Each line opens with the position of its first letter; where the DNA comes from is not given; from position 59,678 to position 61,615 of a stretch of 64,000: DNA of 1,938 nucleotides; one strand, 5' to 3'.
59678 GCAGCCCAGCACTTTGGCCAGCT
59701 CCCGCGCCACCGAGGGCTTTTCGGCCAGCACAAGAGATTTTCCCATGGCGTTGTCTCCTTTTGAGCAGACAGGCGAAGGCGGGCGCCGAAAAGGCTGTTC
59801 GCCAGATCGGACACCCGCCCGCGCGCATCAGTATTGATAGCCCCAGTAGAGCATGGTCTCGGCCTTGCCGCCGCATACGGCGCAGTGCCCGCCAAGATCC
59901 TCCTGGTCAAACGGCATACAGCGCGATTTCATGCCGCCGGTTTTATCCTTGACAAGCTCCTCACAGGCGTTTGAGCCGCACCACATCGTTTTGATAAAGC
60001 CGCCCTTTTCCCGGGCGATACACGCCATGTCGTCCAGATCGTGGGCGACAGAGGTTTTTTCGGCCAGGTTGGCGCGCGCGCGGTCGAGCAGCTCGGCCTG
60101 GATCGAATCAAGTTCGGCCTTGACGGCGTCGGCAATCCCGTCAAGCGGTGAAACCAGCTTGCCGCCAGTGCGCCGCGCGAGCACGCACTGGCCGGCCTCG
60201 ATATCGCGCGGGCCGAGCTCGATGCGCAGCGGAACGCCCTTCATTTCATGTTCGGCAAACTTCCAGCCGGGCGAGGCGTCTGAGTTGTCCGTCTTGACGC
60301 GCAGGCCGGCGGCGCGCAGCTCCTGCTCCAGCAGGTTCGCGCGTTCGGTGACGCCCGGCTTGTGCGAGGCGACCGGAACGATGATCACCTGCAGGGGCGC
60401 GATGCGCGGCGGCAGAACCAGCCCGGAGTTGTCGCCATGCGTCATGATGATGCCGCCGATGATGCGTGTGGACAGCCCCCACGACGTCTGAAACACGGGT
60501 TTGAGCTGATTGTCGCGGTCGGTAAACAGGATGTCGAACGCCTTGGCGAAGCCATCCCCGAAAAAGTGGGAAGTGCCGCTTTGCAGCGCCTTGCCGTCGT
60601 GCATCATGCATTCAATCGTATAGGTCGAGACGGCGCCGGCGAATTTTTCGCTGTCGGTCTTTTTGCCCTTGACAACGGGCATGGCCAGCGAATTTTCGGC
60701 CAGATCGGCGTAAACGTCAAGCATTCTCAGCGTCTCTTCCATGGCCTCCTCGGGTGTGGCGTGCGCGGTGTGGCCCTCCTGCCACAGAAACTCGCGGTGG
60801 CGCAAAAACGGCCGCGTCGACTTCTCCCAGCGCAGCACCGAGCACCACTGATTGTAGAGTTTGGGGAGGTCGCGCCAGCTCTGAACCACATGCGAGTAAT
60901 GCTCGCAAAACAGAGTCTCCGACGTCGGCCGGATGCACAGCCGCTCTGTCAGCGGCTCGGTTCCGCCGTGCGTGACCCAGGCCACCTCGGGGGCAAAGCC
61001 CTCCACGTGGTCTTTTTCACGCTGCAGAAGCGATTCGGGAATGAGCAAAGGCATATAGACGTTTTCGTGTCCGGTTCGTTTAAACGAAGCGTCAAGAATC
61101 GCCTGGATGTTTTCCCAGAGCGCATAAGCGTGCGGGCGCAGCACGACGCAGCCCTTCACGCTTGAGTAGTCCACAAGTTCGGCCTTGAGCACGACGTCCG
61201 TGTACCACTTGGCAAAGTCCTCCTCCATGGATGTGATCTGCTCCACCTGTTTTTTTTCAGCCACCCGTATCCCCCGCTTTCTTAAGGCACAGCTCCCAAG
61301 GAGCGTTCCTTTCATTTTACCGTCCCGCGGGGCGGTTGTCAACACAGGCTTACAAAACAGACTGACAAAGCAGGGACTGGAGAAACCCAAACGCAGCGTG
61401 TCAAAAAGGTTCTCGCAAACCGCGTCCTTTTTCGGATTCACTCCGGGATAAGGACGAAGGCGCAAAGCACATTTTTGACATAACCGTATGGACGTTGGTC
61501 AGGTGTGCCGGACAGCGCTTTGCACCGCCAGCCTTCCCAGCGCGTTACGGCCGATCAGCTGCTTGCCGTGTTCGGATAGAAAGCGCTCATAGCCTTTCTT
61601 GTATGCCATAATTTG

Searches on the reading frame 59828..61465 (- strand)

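Call 23: search_protein_families(library=pfam, proteins=[window:59828-61465:-], max_evalue=0.001)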
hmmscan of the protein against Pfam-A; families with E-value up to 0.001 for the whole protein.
window:59828-61465:- (545 aa): 3 families
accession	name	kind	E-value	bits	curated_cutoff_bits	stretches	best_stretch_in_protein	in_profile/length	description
PF00587.30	tRNA-synt_2b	-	9.4e-21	75.1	29.3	1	172-340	7-176/179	tRNA synthetase class II core domain (G, H, P, S and T)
PF09180.16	ProRS-C_1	-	5.9e-19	68.4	31.5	1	481-545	5-71/71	Prolyl-tRNA synthetase, C-terminal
PF03129.25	HGTP_anticodon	-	2.3e-18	66.6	21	1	359-438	1-81/94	Anticodon binding domain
